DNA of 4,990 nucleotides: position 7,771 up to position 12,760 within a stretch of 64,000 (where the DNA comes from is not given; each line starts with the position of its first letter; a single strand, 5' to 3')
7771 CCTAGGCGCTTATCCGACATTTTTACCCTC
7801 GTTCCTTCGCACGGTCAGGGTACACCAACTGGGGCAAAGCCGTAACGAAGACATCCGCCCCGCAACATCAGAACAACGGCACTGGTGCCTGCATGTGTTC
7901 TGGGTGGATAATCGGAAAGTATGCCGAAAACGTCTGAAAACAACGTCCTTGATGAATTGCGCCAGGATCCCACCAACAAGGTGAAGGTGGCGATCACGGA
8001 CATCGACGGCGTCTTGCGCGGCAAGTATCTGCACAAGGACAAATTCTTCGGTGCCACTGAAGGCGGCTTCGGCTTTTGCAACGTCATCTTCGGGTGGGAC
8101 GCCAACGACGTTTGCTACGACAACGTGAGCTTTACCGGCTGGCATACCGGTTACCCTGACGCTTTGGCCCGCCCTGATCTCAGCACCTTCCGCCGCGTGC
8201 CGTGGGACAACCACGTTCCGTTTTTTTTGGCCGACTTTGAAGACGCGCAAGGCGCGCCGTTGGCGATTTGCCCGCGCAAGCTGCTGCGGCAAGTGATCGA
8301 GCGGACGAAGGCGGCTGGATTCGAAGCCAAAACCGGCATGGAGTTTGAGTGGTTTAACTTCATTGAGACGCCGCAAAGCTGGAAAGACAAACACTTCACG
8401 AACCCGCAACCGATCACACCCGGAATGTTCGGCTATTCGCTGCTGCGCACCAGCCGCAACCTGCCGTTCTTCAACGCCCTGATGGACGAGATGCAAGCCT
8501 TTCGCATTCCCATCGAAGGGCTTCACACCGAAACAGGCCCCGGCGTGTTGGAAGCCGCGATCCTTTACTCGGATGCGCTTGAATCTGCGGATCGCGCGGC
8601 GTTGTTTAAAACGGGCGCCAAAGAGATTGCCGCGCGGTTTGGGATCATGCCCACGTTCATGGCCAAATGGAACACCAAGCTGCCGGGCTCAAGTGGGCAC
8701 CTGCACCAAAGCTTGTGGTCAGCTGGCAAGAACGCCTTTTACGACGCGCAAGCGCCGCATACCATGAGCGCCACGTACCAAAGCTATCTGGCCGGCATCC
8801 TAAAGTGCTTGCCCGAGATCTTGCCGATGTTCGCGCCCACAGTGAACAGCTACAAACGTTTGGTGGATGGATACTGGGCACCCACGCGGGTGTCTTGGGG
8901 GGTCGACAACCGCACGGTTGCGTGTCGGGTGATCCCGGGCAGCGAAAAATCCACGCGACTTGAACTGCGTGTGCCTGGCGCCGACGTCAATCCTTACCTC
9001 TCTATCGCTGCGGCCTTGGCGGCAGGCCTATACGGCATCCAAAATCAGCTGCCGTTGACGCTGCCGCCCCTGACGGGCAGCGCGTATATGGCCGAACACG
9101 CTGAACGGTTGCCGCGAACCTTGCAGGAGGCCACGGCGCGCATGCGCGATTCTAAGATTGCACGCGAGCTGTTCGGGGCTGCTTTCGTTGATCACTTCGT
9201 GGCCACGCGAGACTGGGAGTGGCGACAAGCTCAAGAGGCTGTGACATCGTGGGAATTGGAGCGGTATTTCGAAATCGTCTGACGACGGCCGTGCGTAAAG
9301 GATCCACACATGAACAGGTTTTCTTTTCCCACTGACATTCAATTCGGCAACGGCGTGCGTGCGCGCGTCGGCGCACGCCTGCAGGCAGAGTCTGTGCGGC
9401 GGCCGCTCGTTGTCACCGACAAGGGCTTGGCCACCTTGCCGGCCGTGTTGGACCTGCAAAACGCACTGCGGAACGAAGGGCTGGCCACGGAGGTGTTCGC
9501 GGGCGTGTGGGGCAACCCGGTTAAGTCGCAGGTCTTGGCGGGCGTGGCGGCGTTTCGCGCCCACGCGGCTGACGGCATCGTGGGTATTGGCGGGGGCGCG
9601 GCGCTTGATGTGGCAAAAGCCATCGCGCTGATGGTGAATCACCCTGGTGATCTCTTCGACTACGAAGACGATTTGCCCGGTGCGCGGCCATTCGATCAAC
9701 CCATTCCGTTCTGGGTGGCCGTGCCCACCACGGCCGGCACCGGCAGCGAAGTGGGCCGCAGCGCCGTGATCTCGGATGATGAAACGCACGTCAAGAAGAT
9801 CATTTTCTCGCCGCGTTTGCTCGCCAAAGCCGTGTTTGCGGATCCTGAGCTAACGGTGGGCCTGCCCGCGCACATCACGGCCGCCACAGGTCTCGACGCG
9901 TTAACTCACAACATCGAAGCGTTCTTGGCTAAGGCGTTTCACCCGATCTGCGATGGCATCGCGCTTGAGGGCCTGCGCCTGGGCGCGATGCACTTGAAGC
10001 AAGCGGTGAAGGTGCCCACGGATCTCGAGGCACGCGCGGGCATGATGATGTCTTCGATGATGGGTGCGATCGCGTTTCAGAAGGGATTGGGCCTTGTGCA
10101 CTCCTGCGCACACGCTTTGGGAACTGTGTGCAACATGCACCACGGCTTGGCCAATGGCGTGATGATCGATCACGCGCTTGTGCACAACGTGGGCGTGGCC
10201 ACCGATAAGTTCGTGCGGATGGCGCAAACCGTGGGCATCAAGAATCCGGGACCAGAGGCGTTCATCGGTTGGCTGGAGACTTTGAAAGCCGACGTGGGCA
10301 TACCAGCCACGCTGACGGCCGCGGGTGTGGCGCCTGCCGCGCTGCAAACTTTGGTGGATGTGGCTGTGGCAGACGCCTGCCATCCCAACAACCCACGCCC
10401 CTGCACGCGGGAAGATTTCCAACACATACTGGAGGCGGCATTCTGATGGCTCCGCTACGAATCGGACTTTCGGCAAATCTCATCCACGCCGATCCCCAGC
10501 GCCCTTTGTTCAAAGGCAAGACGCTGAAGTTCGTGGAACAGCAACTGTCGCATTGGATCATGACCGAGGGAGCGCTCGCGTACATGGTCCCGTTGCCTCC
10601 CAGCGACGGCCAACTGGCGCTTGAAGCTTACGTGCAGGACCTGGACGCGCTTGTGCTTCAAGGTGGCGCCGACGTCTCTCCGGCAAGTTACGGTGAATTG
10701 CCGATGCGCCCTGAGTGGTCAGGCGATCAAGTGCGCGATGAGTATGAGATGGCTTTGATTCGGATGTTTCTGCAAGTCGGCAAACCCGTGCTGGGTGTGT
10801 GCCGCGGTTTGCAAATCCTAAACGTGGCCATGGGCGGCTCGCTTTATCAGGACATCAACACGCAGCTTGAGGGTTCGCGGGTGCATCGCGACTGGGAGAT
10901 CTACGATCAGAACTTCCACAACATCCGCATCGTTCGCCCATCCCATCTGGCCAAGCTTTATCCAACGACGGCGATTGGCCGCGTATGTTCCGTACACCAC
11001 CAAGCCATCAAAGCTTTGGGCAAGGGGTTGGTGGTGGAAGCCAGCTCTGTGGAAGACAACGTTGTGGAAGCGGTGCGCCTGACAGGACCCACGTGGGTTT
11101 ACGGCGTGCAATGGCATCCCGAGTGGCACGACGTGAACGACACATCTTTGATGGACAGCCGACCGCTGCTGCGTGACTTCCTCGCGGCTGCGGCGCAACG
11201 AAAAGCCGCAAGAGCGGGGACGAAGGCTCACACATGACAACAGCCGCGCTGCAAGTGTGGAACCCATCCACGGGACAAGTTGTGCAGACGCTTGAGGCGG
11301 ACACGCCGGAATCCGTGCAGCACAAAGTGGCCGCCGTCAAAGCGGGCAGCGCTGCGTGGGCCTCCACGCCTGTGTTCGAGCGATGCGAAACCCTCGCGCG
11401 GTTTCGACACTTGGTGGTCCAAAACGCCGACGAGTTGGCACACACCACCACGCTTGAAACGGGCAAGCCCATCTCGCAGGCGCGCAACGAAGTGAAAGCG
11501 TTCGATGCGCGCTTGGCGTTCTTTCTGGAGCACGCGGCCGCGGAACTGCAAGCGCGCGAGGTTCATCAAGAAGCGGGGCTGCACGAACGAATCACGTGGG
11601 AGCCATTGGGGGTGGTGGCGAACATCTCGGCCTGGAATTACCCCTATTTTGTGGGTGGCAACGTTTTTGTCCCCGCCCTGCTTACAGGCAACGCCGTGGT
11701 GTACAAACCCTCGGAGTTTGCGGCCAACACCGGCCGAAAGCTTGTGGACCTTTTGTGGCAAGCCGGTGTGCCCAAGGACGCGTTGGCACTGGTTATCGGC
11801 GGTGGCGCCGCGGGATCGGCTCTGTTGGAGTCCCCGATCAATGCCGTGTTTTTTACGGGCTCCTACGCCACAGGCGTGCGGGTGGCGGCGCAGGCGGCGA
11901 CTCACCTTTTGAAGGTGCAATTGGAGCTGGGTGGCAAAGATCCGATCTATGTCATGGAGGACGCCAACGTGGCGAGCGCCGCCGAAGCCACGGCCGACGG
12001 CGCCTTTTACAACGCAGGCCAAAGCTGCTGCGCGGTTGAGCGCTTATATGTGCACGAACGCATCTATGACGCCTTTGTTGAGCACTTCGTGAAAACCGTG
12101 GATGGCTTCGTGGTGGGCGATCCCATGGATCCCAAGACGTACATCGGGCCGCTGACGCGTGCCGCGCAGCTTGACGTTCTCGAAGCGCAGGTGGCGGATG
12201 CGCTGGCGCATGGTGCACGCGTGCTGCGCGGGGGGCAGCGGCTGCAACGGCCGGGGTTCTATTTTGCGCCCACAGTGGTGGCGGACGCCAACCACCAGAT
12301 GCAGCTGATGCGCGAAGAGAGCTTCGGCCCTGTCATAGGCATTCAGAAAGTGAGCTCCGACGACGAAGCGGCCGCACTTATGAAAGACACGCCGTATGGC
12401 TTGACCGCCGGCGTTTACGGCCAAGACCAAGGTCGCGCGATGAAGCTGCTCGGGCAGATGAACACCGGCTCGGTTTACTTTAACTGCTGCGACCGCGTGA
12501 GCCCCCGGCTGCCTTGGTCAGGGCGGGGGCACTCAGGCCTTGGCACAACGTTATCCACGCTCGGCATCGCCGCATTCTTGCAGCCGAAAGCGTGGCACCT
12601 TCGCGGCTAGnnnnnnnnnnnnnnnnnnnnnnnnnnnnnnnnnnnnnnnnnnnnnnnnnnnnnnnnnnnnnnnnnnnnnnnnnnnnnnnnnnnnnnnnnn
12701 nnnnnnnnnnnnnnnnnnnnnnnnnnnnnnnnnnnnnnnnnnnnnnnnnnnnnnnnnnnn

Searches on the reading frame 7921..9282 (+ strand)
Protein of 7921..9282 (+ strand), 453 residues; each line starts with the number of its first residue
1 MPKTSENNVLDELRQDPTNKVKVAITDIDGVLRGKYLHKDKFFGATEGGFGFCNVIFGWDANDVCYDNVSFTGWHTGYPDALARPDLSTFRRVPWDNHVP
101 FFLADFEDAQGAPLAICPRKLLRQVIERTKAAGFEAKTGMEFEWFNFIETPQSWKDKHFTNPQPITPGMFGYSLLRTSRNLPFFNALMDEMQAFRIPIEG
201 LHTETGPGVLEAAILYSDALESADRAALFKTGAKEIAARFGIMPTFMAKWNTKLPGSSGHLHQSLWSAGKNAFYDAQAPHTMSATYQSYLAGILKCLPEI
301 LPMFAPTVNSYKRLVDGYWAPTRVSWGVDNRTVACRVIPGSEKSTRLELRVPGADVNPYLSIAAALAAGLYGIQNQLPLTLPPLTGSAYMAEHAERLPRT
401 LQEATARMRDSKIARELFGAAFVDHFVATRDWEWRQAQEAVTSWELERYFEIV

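Call 57: search_protein_families(library=pfam, proteins=[window:7921-9282:+], max_evalue=0.00001)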
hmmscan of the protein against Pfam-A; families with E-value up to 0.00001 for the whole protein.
window:7921-9282:+ (453 aa): 1 family
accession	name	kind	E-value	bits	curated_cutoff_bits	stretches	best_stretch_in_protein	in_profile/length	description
PF00120.29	Gln-synt_C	-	4.5e-98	328.9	24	1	116-449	2-344/344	Glutamine synthetase, catalytic domain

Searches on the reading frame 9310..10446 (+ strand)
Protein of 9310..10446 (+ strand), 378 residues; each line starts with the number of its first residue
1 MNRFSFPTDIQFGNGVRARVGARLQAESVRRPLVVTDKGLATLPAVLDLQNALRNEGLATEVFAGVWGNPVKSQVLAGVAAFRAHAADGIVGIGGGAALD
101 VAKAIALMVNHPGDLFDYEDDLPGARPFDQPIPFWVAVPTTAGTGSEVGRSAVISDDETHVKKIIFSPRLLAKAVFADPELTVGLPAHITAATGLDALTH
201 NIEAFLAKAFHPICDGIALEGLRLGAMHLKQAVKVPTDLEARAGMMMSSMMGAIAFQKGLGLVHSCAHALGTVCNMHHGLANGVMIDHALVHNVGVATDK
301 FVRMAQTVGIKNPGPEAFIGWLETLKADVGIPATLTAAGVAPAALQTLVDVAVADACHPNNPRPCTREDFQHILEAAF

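Call 57: search_protein_families(library=pfam, proteins=[window:9310-10446:+], max_evalue=0.00001)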
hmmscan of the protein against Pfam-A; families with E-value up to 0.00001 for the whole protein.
window:9310-10446:+ (378 aa): 3 families
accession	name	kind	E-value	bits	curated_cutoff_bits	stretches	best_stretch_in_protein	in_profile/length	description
PF00465.25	Fe-ADH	-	5.7e-45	153.4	31.3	1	7-179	1-168/168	Iron-containing alcohol dehydrogenase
PF25137.1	ADH_Fe_C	-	3.4e-41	141.5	27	1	190-378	1-194/194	Fe-containing alcohol dehydrogenase family, C-terminal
PF13685.12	Fe-ADH_2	-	1.4e-10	41.8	28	1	12-110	2-98/149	Iron-containing alcohol dehydrogenase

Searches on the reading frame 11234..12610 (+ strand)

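Call 57: search_protein_families(library=pfam, proteins=[window:11234-12610:+], max_evalue=0.00001)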
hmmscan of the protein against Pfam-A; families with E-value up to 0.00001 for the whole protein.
window:11234-12610:+ (458 aa): 1 family
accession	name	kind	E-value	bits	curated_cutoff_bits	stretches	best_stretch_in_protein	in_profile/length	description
PF00171.27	Aldedh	-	1.1e-131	440.1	23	1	5-453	8-460/461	Aldehyde dehydrogenase family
